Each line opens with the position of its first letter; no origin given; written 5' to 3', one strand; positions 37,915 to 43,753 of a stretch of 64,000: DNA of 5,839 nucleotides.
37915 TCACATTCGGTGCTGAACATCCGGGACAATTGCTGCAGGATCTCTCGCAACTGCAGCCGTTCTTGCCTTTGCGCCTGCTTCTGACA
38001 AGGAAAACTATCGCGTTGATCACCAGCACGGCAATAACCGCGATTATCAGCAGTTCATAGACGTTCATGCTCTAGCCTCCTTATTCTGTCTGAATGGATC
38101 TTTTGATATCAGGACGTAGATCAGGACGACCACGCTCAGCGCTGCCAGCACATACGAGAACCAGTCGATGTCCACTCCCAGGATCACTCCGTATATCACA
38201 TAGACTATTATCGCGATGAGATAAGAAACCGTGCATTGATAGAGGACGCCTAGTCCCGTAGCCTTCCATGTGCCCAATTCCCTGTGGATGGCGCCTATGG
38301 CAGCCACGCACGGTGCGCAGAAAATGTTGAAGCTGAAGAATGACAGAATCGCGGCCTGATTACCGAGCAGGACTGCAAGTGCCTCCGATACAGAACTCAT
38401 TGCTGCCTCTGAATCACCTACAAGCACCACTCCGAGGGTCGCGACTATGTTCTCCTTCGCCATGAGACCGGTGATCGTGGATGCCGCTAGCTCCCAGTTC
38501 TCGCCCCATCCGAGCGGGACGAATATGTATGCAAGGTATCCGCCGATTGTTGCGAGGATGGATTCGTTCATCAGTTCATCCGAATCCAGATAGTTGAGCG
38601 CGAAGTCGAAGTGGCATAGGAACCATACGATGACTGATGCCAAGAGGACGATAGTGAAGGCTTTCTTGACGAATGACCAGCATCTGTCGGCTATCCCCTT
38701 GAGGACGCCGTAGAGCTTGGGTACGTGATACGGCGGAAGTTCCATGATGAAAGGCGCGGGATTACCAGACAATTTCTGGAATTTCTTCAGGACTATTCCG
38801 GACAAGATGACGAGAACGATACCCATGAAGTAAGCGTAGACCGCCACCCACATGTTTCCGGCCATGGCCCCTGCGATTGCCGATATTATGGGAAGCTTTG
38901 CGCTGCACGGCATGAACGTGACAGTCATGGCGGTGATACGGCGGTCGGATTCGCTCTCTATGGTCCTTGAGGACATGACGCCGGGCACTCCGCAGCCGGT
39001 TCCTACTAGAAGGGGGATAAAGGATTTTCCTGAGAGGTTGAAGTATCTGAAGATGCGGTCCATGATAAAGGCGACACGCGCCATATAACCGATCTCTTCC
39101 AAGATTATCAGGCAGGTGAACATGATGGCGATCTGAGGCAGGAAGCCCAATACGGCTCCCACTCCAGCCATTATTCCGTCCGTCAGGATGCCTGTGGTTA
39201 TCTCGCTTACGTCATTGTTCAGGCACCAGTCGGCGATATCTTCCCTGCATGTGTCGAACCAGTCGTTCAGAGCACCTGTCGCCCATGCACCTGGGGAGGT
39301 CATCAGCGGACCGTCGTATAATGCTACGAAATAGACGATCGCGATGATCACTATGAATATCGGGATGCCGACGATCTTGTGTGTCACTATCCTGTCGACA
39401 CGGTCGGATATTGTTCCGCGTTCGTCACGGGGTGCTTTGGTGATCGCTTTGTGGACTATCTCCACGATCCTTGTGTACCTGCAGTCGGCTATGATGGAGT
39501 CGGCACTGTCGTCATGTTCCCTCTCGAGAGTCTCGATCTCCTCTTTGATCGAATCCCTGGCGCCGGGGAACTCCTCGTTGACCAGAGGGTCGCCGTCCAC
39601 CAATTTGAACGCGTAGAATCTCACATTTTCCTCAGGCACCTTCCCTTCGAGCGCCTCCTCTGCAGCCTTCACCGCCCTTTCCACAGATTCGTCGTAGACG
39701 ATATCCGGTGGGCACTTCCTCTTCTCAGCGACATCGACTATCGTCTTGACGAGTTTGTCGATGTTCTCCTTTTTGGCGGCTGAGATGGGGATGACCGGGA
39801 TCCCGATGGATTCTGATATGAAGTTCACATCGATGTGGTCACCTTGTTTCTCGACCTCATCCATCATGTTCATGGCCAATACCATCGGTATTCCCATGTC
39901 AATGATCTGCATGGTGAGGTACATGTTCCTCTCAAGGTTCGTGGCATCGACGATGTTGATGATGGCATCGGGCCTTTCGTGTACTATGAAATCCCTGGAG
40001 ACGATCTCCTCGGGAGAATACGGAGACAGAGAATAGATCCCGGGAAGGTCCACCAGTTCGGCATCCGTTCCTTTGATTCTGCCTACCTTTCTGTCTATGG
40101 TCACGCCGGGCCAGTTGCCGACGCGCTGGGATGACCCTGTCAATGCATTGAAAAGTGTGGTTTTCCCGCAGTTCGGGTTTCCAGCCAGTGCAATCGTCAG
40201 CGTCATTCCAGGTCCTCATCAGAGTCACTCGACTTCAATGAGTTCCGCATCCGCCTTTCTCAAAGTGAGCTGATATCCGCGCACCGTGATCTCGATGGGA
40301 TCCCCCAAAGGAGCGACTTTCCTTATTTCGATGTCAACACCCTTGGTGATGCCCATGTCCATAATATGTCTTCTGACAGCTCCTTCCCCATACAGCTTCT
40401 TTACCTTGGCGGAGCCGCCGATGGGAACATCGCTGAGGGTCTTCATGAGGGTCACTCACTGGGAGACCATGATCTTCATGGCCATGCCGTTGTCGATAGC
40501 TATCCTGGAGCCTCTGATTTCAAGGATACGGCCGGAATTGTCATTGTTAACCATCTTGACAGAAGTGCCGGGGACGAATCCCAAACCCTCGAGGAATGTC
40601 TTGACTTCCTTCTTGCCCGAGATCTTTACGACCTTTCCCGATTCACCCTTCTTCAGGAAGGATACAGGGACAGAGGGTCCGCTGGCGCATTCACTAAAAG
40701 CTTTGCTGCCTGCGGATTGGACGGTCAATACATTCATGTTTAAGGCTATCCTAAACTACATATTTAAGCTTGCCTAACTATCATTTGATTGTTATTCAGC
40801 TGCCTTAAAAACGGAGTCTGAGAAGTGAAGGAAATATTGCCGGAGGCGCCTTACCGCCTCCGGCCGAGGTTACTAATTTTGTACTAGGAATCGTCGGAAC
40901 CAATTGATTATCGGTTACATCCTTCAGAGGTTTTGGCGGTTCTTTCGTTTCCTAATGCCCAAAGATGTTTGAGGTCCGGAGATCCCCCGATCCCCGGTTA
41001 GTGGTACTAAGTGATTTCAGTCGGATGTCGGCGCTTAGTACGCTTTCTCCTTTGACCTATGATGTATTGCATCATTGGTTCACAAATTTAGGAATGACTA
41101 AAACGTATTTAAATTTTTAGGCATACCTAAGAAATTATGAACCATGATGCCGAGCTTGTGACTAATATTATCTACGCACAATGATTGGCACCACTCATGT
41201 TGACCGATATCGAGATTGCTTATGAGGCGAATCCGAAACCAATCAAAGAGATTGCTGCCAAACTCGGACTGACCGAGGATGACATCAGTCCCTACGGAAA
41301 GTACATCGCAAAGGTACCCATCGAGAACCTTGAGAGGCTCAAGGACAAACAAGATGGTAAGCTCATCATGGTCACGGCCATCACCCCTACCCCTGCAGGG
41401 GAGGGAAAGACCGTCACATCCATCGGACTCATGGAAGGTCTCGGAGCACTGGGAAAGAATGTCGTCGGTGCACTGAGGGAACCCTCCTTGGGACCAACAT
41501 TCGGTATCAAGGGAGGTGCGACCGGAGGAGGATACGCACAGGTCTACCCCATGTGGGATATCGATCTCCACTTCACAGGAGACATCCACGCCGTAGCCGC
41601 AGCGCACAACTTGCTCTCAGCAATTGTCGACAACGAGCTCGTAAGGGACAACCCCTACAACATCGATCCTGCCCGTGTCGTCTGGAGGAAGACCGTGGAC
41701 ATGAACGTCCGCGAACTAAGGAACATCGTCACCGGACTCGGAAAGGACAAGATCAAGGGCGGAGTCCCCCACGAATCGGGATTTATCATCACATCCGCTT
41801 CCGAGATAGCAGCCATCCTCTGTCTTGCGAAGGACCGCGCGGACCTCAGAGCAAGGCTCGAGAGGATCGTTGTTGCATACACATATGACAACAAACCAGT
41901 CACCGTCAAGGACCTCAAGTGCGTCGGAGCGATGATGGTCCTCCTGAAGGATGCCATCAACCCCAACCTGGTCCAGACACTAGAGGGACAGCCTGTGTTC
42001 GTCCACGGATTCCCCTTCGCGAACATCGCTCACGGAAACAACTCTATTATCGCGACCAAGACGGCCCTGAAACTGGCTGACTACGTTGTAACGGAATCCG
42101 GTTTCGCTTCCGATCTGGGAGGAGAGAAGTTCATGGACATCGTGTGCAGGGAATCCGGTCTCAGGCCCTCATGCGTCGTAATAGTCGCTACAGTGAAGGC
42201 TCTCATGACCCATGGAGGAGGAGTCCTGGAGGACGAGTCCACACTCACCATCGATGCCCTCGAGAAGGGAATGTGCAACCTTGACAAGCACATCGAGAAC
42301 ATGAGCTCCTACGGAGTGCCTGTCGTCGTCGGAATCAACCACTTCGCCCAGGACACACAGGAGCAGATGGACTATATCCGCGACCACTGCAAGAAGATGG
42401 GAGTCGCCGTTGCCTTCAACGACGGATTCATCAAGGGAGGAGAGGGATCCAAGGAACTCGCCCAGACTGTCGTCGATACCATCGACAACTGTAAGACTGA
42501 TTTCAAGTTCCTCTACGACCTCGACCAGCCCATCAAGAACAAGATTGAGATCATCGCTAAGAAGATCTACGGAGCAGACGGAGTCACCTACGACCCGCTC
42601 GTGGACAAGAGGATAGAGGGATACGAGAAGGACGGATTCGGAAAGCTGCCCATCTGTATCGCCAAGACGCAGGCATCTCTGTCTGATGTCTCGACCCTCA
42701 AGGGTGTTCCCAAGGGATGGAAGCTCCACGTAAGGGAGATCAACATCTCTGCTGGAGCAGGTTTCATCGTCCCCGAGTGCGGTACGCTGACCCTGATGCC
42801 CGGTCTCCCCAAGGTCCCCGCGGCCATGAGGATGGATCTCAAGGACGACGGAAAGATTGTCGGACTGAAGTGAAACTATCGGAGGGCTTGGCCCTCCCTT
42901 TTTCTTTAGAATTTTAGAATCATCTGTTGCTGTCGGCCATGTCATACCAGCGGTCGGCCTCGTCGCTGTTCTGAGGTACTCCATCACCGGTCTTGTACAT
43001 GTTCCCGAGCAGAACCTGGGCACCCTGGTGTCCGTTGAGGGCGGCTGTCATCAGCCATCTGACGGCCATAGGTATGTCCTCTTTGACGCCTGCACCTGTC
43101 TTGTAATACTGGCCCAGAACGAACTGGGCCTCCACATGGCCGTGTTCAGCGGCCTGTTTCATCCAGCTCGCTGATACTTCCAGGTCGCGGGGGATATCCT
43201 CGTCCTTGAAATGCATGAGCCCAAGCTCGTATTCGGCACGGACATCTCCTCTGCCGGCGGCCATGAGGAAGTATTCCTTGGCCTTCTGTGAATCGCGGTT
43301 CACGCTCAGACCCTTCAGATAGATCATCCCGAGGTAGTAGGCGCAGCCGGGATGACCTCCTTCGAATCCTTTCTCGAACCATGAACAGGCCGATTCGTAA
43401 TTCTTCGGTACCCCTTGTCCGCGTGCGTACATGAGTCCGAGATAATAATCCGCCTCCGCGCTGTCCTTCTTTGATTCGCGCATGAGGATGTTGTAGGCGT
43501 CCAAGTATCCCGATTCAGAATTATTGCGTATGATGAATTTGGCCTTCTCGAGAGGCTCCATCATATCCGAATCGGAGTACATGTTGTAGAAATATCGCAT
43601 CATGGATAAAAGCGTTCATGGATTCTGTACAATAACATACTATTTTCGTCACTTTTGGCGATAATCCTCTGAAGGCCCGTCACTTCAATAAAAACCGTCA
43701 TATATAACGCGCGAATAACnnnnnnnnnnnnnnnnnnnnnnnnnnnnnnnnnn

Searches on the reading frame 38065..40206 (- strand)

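Call 47: search_protein_families(library=pfam, proteins=[window:38065-40206:-], max_evalue=0.00001)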
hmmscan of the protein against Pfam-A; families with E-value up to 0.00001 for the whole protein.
window:38065-40206:- (713 aa): 7 families
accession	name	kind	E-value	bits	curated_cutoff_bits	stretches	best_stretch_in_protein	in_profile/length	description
PF02421.24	FeoB_N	-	9.4e-68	227.1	27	1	4-156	2-156/156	Ferrous iron transport protein B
PF07670.19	Gate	-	1.1e-31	109.8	29.6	2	353-447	2-103/104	Nucleoside recognition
PF01926.29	MMR_HSR1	-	8.4e-22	77.9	21.9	1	4-113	1-112/113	50S ribosome-binding GTPase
PF17910.6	FeoB_Cyto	-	2.1e-16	60.6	23.4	1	171-256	1-90/90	FeoB cytosolic helical domain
PF07664.17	FeoB_C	-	8.7e-16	57.8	26.6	1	457-508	3-54/54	Ferrous iron transport protein B C terminus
PF00009.33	GTP_EFTU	-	2.3e-06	27.7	26.5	0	76-161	90-187/188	Elongation factor Tu GTP binding domain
PF09439.16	SRPRB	-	4.7e-06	26.5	25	1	4-95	5-89/178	Signal recognition particle receptor beta subunit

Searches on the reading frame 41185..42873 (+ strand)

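Call 47: search_protein_families(library=pfam, proteins=[window:41185-42873:+], max_evalue=0.00001)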
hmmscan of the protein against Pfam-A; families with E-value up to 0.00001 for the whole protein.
window:41185-42873:+ (562 aa): 1 family
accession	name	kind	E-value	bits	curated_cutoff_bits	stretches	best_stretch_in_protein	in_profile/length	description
PF01268.25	FTHFS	-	2.6e-252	838.4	27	1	7-561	2-555/556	Formate--tetrahydrofolate ligase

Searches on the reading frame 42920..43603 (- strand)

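Call 48: search_protein_families(library=pfam, proteins=[window:42920-43603:-], max_evalue=0.00001)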
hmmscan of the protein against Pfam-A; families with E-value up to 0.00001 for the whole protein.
window:42920-43603:- (227 aa): 2 families
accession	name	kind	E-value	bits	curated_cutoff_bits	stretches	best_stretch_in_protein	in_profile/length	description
PF08238.18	Sel1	-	5e-39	131.8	30.7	3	49-84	1-36/36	Sel1 repeat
PF23310.1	TPR_27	-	1.4e-08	34.8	27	0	139-164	43-68/110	Plant tetratrico peptide repeats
